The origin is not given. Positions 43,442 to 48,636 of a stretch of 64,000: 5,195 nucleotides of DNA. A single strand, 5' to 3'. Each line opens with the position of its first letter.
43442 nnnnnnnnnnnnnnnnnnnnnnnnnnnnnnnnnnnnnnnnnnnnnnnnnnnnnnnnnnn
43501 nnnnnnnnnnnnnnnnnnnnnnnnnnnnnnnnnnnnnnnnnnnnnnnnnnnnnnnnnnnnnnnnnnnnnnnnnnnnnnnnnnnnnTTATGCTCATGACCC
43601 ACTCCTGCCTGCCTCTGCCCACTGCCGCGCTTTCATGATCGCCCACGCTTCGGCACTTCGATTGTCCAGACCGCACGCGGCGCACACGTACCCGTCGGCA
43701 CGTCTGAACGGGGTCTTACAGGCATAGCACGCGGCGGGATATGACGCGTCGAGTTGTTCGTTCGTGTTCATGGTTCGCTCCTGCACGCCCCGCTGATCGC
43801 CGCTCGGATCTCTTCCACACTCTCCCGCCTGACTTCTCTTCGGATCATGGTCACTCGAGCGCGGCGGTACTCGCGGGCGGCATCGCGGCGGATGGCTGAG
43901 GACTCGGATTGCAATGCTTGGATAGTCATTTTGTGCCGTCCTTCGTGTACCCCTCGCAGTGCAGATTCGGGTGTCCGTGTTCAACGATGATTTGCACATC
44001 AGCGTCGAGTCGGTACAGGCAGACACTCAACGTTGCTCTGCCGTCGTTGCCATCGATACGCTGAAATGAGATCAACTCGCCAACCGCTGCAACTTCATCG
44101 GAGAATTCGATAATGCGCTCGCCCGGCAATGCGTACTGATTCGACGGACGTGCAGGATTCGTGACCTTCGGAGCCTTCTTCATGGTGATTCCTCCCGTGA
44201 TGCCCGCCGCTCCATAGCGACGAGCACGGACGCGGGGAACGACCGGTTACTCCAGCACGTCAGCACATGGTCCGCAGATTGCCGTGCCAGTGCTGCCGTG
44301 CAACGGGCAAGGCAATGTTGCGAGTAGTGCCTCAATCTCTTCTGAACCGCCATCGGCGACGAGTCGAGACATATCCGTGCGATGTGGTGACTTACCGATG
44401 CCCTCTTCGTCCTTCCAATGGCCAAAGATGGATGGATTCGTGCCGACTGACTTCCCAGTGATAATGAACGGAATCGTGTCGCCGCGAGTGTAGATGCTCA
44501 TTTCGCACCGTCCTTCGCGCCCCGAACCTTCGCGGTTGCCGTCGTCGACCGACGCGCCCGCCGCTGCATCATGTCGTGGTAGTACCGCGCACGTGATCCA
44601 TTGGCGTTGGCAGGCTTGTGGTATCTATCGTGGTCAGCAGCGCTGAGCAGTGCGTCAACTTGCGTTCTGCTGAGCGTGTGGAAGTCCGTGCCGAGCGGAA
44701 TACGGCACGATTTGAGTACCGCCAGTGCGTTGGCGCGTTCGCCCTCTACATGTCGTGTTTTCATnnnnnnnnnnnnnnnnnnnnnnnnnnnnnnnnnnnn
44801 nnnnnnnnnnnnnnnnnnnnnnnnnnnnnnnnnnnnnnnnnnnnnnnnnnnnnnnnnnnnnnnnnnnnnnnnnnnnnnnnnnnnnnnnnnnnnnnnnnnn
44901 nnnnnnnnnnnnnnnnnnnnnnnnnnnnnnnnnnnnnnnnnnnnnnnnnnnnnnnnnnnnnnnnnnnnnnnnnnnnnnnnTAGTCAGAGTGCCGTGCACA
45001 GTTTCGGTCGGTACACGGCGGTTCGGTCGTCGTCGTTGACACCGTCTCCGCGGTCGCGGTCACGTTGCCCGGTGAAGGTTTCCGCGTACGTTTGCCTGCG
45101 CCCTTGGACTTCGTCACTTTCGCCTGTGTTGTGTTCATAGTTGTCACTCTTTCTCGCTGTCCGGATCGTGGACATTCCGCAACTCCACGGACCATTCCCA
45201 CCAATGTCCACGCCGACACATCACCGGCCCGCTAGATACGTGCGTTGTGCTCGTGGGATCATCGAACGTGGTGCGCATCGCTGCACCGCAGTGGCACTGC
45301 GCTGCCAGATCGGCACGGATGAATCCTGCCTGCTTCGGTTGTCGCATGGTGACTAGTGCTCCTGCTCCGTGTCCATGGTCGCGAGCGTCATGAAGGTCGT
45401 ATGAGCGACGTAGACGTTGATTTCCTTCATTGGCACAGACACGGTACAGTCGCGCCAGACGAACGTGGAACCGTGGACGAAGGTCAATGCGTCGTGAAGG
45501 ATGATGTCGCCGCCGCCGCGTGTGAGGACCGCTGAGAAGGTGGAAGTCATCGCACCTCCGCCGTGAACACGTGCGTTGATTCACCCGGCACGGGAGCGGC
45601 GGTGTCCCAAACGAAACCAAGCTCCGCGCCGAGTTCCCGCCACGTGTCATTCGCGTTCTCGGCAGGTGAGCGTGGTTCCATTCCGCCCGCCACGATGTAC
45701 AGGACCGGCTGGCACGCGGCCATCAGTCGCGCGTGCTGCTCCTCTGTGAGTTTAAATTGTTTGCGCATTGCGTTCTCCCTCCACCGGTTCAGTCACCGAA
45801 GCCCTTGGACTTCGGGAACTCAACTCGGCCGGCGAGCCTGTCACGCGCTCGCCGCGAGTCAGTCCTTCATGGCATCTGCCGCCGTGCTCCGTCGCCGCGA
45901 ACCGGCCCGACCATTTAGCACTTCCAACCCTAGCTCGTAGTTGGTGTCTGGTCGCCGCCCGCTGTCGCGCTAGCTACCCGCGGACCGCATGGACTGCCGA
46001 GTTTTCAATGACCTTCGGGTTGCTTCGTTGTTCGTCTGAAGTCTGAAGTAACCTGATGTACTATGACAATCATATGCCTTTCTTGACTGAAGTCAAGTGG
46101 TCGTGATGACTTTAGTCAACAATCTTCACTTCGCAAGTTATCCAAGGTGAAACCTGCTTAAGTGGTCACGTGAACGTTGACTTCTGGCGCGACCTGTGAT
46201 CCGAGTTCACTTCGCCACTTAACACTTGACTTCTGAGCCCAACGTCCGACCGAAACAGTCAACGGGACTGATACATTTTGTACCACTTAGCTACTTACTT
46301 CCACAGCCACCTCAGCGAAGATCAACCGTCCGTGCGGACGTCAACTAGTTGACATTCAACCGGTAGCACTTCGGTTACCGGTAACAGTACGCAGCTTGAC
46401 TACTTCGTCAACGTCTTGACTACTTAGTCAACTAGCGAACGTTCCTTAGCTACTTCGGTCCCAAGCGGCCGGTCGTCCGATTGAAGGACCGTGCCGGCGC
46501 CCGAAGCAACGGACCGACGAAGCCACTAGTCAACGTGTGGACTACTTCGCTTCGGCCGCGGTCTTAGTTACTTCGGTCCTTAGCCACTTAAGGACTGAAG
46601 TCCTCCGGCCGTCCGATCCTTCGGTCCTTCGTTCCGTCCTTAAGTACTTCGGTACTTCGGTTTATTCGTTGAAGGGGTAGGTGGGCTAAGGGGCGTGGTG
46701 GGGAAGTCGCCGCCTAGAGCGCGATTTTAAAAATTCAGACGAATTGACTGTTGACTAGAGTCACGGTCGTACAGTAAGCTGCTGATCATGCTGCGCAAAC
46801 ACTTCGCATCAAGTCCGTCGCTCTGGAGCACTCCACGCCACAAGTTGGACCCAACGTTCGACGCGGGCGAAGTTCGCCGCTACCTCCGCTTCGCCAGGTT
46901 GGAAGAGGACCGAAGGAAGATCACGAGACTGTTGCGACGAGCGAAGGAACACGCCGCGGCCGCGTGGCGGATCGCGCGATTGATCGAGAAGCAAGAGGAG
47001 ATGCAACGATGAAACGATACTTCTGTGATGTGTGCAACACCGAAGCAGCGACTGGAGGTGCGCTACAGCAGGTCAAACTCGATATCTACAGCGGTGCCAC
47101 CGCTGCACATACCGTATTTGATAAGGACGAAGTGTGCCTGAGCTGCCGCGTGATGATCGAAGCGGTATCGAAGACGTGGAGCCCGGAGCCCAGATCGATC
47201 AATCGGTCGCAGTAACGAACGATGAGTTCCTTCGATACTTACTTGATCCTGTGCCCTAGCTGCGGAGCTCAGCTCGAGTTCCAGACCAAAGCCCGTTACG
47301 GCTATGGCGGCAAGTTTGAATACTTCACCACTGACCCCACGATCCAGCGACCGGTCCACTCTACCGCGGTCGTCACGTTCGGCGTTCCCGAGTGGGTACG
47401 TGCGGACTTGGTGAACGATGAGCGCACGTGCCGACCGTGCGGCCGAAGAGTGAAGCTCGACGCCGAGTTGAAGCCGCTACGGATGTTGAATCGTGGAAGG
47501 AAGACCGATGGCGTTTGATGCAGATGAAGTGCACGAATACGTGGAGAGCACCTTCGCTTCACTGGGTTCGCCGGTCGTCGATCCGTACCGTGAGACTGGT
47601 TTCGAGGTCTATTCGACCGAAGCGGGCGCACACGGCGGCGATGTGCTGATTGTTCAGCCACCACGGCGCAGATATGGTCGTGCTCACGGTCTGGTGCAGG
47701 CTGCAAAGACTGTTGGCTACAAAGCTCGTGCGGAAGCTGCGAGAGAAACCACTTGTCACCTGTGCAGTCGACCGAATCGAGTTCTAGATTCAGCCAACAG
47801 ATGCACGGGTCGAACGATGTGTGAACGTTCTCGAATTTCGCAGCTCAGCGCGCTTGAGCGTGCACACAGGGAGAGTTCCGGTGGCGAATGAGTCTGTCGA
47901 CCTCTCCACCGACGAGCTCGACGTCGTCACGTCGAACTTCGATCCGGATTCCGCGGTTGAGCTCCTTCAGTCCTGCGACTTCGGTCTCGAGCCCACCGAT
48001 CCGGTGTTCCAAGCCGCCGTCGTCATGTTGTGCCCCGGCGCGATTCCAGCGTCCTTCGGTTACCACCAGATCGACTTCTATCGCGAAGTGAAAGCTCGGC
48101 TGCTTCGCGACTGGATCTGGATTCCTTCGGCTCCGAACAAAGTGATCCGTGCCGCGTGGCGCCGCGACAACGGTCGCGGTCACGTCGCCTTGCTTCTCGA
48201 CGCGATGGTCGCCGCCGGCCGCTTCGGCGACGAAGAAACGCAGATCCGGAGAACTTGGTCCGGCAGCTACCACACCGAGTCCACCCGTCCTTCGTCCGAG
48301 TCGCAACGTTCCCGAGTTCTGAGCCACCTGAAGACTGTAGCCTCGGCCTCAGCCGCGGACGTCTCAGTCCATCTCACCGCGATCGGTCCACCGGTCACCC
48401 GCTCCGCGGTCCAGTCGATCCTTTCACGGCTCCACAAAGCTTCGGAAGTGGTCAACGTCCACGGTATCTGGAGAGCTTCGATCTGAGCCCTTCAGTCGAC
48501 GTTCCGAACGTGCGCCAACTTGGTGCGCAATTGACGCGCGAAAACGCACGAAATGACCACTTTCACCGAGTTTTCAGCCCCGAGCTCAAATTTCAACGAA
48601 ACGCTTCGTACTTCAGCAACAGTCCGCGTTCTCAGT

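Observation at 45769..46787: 1-kb ORF-free hub dense in half-sites, palindromes, iteron-like repeats and an A/T patch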

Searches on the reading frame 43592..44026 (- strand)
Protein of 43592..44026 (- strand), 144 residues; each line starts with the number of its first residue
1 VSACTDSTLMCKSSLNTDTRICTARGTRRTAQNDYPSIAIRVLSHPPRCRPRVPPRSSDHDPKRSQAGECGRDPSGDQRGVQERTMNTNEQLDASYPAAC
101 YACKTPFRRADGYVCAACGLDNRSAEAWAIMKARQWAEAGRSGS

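Call 94: search_protein_families(library=pfam, proteins=[window:43592-44026:-], max_evalue=0.1)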
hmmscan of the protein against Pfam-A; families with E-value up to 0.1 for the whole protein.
window:43592-44026:- (144 aa): 2 families
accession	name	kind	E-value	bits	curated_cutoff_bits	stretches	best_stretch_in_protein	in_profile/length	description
PF18912.6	DZR_2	-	0.0048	17.1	27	1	92-118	2-27/56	Double zinc ribbon domain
PF00130.28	C1_1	-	0.05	13.9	26.5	0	96-120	10-36/53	Phorbol esters/diacylglycerol binding domain (C1 domain)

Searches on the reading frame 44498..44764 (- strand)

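Call 11: search_protein_families(library=pfam, proteins=[window:44498-44764:-], max_evalue=0.01)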
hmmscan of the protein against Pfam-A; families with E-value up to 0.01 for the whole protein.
window:44498-44764:- (88 aa): 0 families

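Call 66: search_protein_families(library=pfam, proteins=[window:44498-44764:-], max_evalue=1)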
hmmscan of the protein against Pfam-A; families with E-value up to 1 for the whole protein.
window:44498-44764:- (88 aa): 1 family
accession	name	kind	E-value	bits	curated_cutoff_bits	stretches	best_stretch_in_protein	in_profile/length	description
PF17755.6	UvrA_DNA-bind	-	0.044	14.5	23.2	1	15-64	35-84/110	UvrA DNA-binding domain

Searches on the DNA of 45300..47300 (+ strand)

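Call 4: search_dna_similar(query=window:45500-47100:+, collection=phages, mode=distant, max_rows=30)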
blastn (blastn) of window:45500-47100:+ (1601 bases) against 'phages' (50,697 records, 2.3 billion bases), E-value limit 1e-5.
No match.
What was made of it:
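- Tried and rejected: Nucleotide search of the hub against 50,697 phage records gave no match (call 4).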

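Call 42: search_rna_families(source=window, start=45300, end=47300, threshold=evalue, max_evalue=5)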
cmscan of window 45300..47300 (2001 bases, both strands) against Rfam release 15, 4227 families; matches with E-value up to 5: 1.
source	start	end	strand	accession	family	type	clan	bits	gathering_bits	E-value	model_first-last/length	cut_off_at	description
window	46037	46128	-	RF00204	snoR12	Gene; snRNA; snoRNA; CD-box;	-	20.5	39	1.2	1-83/83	no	Small nucleolar RNA R12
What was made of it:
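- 45769..46062 (-): Putative ~295-nt GC-rich 5' leader of the leftward operon. It runs from the predicted start near 46062 to the ATG at 45768, with Shine-Dalgarno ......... It contains hairpins at 45796-45815 and 45831-45853. No Rfam family (call 42).
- On Known non-coding RNA family (Rfam): The only hit is a chance snoRNA match: 20.5 bits against a gathering score of 39, E = 1.2 (call 42).
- No Rfam family matched (call 42).
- Tried and rejected: Rfam gave nothing (call 42).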

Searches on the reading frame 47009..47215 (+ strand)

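Call 11: search_protein_families(library=pfam, proteins=[window:47009-47215:+], max_evalue=0.01)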
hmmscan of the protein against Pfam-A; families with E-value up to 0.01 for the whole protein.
window:47009-47215:+ (68 aa): 0 families

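Call 66: search_protein_families(library=pfam, proteins=[window:47009-47215:+], max_evalue=1)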
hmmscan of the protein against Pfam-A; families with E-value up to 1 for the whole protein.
window:47009-47215:+ (68 aa): 3 families
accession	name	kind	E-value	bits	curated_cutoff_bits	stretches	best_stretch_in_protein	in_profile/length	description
PF14445.12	Prok-RING_2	-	0.046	14.4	22.4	1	2-50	6-51/56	Prokaryotic RING finger family 2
PF06220.18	zf-U1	-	0.089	13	22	1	1-11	1-11/38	U1 zinc finger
PF24485.1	zf-C2H2_DHX34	-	0.37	11.3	27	1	4-12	2-10/25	DHX34-like, C2H2-type zinc finger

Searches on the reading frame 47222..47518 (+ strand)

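Call 11: search_protein_families(library=pfam, proteins=[window:47222-47518:+], max_evalue=0.01)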
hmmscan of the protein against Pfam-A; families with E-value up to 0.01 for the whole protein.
window:47222-47518:+ (98 aa): 1 family
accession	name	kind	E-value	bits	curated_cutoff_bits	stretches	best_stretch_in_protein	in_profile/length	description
PF21344.3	Zn_ribbon_LysW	-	0.0011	19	27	0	8-19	21-32/46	Alpha-aminoadipate carrier protein LysW-like, globular domain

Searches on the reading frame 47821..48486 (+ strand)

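Call 11: search_protein_families(library=pfam, proteins=[window:47821-48486:+], max_evalue=0.01)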
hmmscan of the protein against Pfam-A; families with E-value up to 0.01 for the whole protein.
window:47821-48486:+ (221 aa): 1 family
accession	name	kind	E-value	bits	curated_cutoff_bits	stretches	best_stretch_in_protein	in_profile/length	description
PF25786.1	HEAT_GCN1_C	-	0.0051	17.3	27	1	158-194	79-115/151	GCN1-like, C-terminal HEAT repeats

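Call 66: search_protein_families(library=pfam, proteins=[window:47881-48486:+], max_evalue=1)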
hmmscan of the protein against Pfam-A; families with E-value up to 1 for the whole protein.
window:47881-48486:+ (201 aa): 4 families
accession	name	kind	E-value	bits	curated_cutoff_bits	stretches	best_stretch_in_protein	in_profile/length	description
PF25786.1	HEAT_GCN1_C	-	0.0045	17.5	27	1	138-174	79-115/151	GCN1-like, C-terminal HEAT repeats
PF23040.1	PH_SSH1-like_1st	-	0.073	13.5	27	1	144-200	71-125/150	Protein phosphatase Slingshot homolog 1-like, PH domain-like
PF03016.20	Exostosin_GT47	-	0.17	11.6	33.4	1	91-141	95-148/293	Exostosin GT47 domain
PF04261.18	Dyp_perox_N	-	0.23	11.9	20.4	1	150-192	98-140/146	Dyp-type peroxidase, N-terminal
